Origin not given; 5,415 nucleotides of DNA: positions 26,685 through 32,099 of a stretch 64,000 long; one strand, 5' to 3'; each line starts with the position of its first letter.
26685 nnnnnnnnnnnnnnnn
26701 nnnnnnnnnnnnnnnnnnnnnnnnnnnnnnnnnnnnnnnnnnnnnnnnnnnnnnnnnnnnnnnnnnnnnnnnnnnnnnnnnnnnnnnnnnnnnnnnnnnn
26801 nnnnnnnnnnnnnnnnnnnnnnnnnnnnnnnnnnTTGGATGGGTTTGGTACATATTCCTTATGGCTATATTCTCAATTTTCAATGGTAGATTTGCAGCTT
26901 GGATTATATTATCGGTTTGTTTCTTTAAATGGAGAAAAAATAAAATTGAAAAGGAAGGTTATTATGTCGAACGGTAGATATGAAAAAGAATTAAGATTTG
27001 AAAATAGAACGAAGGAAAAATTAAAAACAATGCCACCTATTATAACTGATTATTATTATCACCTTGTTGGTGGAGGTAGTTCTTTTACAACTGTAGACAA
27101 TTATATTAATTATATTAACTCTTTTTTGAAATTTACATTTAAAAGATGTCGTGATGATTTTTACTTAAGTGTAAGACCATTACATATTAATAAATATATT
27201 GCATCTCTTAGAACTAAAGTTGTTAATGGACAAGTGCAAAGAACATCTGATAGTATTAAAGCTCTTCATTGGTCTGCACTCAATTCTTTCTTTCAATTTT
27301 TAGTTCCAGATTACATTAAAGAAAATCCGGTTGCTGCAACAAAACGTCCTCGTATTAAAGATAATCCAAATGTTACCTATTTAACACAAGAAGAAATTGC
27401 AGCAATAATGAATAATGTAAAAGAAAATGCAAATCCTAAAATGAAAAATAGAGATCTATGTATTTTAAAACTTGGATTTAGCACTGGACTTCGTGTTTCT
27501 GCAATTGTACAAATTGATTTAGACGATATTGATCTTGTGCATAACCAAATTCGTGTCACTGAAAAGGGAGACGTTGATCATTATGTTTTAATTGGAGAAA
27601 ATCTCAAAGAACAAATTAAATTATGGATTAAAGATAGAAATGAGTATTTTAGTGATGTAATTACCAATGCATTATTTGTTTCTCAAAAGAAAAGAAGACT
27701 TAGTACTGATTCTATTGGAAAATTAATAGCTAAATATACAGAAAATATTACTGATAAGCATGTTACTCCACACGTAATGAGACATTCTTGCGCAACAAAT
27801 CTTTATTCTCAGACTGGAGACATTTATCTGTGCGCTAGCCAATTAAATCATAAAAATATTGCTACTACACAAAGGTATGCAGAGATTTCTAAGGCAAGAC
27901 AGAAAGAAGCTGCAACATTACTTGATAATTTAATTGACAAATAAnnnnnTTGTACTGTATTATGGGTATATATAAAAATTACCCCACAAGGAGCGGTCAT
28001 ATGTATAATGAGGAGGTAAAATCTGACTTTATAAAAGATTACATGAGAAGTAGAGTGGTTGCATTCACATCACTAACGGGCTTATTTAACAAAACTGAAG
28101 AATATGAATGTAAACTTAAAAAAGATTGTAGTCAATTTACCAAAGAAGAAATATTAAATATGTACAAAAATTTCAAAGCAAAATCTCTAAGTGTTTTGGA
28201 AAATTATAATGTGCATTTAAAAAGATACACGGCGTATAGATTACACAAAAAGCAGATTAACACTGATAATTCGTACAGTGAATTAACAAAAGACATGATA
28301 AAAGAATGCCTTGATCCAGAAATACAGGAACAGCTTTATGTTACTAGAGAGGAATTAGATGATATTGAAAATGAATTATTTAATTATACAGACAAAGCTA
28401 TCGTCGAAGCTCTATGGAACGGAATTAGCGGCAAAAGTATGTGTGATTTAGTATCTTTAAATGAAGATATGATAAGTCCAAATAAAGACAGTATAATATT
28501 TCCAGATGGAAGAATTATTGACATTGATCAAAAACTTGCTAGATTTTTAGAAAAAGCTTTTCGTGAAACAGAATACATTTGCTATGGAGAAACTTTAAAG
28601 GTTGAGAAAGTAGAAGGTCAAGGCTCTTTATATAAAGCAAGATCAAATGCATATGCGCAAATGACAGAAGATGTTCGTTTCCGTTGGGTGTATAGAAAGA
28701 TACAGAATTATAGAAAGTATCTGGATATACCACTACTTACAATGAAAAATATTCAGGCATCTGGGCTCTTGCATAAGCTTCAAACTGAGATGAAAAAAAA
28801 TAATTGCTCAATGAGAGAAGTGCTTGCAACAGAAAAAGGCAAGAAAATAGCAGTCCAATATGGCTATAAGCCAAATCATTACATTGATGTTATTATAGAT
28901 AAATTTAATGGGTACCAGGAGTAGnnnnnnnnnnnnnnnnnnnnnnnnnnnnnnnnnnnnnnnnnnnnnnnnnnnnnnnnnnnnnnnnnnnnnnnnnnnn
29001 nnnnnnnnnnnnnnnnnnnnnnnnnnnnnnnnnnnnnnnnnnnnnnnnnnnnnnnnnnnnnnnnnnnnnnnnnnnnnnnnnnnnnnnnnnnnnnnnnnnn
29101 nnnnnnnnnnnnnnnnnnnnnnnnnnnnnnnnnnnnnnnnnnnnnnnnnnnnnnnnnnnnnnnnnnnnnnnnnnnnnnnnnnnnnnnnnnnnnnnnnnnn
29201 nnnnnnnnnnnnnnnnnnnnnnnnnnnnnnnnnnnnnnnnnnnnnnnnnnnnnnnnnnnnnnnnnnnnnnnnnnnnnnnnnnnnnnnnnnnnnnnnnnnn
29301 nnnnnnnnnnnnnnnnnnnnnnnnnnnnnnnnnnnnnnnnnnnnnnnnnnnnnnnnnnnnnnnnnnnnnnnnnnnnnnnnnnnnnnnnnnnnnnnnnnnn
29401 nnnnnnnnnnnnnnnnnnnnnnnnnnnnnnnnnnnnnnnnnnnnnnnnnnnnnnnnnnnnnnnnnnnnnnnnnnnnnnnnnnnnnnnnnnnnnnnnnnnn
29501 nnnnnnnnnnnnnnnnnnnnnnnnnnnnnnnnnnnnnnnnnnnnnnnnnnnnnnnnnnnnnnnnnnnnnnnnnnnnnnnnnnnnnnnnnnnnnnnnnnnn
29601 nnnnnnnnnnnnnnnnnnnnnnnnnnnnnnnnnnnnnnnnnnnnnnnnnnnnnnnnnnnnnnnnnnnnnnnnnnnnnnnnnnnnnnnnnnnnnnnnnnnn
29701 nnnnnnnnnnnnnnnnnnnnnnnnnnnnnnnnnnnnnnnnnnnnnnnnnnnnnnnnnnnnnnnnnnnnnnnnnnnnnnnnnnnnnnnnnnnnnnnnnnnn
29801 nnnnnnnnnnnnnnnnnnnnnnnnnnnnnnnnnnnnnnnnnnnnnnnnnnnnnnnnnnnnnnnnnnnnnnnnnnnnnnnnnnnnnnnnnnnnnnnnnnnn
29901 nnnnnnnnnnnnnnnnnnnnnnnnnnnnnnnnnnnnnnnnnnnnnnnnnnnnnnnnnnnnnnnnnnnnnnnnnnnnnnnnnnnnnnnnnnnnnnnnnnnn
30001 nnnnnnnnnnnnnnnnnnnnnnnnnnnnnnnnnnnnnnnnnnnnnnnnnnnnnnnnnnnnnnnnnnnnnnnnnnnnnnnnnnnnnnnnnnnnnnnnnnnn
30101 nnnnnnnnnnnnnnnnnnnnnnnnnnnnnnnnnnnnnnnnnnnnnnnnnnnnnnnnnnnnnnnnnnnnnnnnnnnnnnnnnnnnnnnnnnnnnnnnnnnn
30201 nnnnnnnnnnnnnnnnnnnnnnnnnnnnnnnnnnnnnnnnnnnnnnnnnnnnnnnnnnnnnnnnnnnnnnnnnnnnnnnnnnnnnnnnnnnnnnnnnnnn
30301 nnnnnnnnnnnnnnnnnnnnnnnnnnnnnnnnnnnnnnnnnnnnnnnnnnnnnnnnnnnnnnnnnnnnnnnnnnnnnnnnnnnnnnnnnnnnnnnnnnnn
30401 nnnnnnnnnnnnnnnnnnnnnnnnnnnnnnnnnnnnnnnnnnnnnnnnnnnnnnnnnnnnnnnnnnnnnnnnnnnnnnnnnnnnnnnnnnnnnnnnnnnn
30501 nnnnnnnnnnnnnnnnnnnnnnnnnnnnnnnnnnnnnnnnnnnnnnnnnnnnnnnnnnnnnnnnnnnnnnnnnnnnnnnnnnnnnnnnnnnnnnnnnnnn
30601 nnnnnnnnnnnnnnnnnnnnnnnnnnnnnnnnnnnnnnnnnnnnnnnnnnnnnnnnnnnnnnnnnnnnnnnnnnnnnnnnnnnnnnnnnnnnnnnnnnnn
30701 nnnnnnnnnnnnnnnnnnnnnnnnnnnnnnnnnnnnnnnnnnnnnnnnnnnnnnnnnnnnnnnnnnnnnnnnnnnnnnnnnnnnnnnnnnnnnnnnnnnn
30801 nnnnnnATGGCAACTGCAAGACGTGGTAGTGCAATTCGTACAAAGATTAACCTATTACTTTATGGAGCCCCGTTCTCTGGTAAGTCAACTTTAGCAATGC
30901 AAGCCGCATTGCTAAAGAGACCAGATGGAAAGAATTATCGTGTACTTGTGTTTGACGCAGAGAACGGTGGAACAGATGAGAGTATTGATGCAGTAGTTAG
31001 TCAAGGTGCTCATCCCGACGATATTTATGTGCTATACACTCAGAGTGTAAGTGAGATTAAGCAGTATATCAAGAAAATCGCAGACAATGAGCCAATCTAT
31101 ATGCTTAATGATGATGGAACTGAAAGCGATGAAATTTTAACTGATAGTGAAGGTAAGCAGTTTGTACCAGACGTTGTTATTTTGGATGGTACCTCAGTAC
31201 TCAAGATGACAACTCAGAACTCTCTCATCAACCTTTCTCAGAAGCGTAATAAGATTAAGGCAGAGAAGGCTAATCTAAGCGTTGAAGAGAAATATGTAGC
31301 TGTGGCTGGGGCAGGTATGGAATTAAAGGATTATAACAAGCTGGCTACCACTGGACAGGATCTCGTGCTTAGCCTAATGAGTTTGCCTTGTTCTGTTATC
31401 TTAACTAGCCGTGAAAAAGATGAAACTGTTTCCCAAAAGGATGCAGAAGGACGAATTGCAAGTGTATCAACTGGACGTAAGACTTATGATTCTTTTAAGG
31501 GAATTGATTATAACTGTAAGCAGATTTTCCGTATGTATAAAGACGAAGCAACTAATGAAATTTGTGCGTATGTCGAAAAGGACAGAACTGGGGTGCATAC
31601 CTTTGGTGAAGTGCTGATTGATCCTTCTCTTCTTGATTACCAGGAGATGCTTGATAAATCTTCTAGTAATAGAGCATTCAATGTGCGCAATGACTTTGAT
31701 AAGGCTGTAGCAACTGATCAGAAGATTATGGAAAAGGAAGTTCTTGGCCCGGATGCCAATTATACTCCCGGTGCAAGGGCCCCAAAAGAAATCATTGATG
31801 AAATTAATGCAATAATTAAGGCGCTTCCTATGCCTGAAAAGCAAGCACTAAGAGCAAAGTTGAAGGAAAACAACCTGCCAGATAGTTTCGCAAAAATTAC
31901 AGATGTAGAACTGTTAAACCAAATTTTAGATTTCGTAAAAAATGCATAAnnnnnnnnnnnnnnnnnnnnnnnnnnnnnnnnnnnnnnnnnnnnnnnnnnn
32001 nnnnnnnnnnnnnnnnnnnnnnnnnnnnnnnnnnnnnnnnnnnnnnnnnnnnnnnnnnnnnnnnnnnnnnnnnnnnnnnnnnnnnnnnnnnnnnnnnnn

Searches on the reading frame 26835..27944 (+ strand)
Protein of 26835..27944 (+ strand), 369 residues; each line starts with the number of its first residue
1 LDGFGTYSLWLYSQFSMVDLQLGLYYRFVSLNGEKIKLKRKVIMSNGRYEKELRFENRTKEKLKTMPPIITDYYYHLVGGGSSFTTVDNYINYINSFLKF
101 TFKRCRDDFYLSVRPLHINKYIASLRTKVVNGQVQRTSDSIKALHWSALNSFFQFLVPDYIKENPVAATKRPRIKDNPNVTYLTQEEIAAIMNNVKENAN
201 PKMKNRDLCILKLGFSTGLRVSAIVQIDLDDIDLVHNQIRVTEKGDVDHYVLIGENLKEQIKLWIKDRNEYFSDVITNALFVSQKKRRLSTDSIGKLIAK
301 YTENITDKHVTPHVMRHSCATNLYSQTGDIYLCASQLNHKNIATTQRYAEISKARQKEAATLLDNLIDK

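Call 48: search_protein_families(library=pfam, proteins=[window:26835-27944:+], max_evalue=0.001)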
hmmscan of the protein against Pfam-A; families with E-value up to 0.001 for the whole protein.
window:26835-27944:+ (369 aa): 1 family
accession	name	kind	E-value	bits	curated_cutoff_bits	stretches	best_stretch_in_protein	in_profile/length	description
PF00589.27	Phage_integrase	-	1.3e-33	116.6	27.1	1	182-353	2-170/172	Phage integrase family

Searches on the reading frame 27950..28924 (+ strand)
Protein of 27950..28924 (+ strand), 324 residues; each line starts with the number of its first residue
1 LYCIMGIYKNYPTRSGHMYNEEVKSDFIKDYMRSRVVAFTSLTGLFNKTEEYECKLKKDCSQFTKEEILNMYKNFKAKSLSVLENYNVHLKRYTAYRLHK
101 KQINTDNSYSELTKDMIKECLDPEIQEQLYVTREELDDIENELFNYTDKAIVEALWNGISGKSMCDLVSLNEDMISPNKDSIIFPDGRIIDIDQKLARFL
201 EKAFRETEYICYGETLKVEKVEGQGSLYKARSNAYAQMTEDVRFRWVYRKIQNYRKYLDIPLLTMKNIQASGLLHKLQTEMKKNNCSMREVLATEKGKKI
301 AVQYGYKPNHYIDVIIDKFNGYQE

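Call 50: search_protein_families(library=pfam, proteins=[window:27950-28924:+], max_evalue=0.001)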
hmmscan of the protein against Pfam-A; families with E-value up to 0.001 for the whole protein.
window:27950-28924:+ (324 aa): 2 families
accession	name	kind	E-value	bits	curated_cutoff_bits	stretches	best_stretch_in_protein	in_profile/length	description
PF22822.1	MrpR_N_CB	-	1.4e-12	48.5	27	1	18-96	1-76/79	MrpR, N-terminal core-binding domain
PF22823.1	MrpR_C_cat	-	1.5e-06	28.5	27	1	130-173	1-44/213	MrpR, C-terminal catalytic domain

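Call 58: search_dna_similar(query=window:27950-28924:+, collection=phages, mode=protein, max_rows=25, max_evalue=0.001)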
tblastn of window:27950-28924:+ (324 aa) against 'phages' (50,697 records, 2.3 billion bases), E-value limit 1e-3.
Records with a match: 39; places in all: 39; records where one place covers at least 80% of the query: 21.
Best place of each record, by identity: <60% 39.
By first word of the organism name: Bacillus 30; Clostridium 3; Geobacillus 2; Brevibacillus 2; Mammaliicoccus 1; Alicyclobacillus 1.
By host as written in the record: Bacillus subtilis BEST7003 11; Bacillus subtilis 7; Bacillus subtilis subsp. subtilis str. 168 5; - 3; Bacillus subtilis Delta6 3; Brevibacillus laterosporus 2; Clostridium botulinum type C strain C-Stockholm 2; Bacillus sp. 1; and 5 more.
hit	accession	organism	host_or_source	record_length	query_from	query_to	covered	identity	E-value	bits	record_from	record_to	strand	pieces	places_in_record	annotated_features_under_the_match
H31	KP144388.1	Geobacillus virus E3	failed fermentation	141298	18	305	89%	25.9%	5e-17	87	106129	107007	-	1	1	integrase-like protein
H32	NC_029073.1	Geobacillus virus E3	failed fermentation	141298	18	305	89%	25.9%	5e-17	87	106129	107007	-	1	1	integrase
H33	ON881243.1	Bacillus phage PK-3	Bacillus sp.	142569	18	310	90%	24.6%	8e-8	60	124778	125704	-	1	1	hypothetical protein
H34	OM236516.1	Bacillus phage FADO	Bacillus subtilis BEST7003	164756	18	310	90%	24.6%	8e-8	60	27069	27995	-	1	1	hypothetical protein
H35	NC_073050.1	Bacillus phage FADO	Bacillus subtilis BEST7003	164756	18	310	90%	24.6%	8e-8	60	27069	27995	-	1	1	hypothetical protein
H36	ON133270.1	Bacillus phage 2S-4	Rosselomorea vietnamensis FJAT-46955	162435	18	310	90%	24.6%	9e-8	59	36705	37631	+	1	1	none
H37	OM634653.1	Bacillus phage vB_BsuS_PJN02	Bacillus subtilis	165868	18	310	90%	24.6%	9e-8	59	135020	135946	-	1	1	DNA breaking-rejoining enzyme/site-specific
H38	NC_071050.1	Bacillus phage vB_BsuS_PJN02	Bacillus subtilis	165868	18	310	90%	24.6%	9e-8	59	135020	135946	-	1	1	integrase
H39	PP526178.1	Bacillus phage phi3T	Bacillus subtilis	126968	18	306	89%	24.9%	2e-12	74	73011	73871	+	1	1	record has no annotation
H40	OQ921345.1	Bacillus phage SPbetaL5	Bacillus subtilis BEST7003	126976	18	306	89%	24.9%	2e-12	74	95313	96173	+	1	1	hypothetical protein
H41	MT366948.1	Bacillus phage Hyb3phi3Ts-SPbeta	Bacillus subtilis subsp. subtilis str. ...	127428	18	306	89%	24.9%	2e-12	74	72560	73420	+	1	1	hypothetical protein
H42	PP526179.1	Bacillus phage phi3T-SPBeta hybrid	Bacillus subtilis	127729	18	306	89%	24.9%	2e-12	74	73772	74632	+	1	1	record has no annotation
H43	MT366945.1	Bacillus phage phi3Ts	Bacillus subtilis subsp. subtilis str. ...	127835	18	306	89%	24.9%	2e-12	74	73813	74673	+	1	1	hypothetical protein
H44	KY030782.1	Bacillus phage phi3T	Bacillus subtilis str. 168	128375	18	306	89%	24.9%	2e-12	74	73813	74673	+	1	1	hypothetical protein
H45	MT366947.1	Bacillus phage Hyb2phi3Ts-SPbeta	Bacillus subtilis subsp. subtilis str. ...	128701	18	306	89%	24.9%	2e-12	74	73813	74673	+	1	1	hypothetical protein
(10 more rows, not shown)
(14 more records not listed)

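Call 59: search_solved_structures(query=window:27950-28924:+, max_evalue=1, show_alignments=1)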
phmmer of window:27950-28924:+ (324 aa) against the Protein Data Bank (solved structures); distinct sequences matched with E-value up to 1: 6.
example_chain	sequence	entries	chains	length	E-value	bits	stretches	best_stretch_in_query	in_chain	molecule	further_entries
9rd5_H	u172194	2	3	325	1.8e-16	63.4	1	17-307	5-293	Core-binding (CB) domain-containing protein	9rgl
8bj6_A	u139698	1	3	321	2.3e-12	50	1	18-176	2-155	SPbeta prophage-derived uncharacterized protein YopR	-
8bjv_A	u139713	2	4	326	3.9e-12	49.2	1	18-176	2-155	SPbeta prophage-derived uncharacterized protein YopR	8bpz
8a0a_A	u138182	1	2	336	5.9e-12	48.6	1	18-176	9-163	Bacillus subtilis SPbeta prophage master regulator MrpR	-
1yoz_A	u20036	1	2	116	0.071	15.5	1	65-135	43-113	Hypothetical protein AF0941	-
9snk_B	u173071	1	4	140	0.87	11.9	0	105-151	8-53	YjlC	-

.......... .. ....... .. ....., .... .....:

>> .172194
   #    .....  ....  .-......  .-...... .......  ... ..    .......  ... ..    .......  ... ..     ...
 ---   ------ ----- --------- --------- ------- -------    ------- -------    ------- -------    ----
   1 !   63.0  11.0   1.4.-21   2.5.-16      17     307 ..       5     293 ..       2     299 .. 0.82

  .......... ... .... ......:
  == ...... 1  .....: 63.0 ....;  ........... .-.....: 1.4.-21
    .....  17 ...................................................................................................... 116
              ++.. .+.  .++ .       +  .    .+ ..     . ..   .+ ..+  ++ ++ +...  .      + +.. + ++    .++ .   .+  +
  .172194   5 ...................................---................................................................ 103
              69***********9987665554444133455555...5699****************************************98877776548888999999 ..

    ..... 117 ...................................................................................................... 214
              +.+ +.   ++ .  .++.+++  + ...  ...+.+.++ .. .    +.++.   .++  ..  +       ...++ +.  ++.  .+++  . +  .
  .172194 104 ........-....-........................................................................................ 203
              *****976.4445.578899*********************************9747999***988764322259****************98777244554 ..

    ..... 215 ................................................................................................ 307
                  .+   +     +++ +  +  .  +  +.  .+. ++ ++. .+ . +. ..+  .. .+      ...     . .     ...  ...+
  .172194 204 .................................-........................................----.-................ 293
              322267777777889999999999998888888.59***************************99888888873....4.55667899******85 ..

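Call 74: get_annotated_region(hit=H32, flank=20000)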
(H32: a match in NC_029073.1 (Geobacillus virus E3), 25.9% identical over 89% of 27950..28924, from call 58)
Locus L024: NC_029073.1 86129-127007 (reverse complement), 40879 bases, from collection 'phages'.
description: Geobacillus virus E3, complete genome.
organism: Geobacillus virus E3 (NCBI taxid 1572712)
taxonomy: Viruses; Duplodnaviria; Heunggongvirae; Uroviricota; Caudoviricetes
host: -; source: failed fermentation; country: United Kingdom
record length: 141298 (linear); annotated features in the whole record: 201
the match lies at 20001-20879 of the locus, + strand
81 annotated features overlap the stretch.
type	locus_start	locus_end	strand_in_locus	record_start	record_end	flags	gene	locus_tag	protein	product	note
CDS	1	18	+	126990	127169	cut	-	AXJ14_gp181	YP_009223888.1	hypothetical protein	GP181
CDS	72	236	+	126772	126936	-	-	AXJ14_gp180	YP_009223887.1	hypothetical protein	GP180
CDS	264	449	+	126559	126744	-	-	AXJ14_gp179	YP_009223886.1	hypothetical protein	GP179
CDS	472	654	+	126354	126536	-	-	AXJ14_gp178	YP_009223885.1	hypothetical protein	GP178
CDS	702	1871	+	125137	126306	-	-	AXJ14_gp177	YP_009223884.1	hypothetical protein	GP177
CDS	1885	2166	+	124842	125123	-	-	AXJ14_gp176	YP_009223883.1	hypothetical protein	GP176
CDS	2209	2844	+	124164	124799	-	-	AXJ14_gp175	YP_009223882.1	DNA polymerase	GP175; putative DNA PolIII beta clamp subunit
CDS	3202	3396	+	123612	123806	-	-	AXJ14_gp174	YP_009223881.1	hypothetical protein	GP174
CDS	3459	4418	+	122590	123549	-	-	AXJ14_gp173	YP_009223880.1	transcriptional regulator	GP173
CDS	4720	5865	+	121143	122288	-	-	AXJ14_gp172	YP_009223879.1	hypothetical protein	GP172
CDS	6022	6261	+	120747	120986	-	-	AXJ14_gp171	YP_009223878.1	hypothetical protein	GP171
CDS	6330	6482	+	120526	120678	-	-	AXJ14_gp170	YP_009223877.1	hypothetical protein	GP170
CDS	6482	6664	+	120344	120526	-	-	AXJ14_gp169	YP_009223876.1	hypothetical protein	GP169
CDS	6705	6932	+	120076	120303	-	-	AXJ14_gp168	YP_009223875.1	hypothetical protein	GP168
CDS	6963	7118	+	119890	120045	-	-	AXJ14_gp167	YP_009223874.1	hypothetical protein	GP167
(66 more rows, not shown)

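Call 84: find_related_loci(query=window:28001-28924:+, collection=viral_contigs, flank=4000)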
Query window:28001-28924:+ (307 aa) in viral_contigs; peptide patterns used: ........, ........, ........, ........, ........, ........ (x = any residue, [..] = any of these).
15 stretches matched a pattern; 1 encode a relative of the query (tblastn E <= 1e-3); 1 distinct loci.
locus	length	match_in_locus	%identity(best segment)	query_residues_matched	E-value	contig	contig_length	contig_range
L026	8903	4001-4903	68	2-302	2e-145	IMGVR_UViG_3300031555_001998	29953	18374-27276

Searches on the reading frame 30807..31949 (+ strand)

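Call 50: search_protein_families(library=pfam, proteins=[window:30807-31949:+], max_evalue=0.001)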
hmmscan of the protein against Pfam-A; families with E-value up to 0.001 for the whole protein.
window:30807-31949:+ (380 aa): 2 families
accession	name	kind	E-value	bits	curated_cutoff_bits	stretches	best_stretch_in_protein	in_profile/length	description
PF13479.12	AAA_24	-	3e-09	37.5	27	1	13-251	2-178/195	AAA domain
PF13481.12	AAA_25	-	8.4e-05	22.7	27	1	17-129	37-152/195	AAA domain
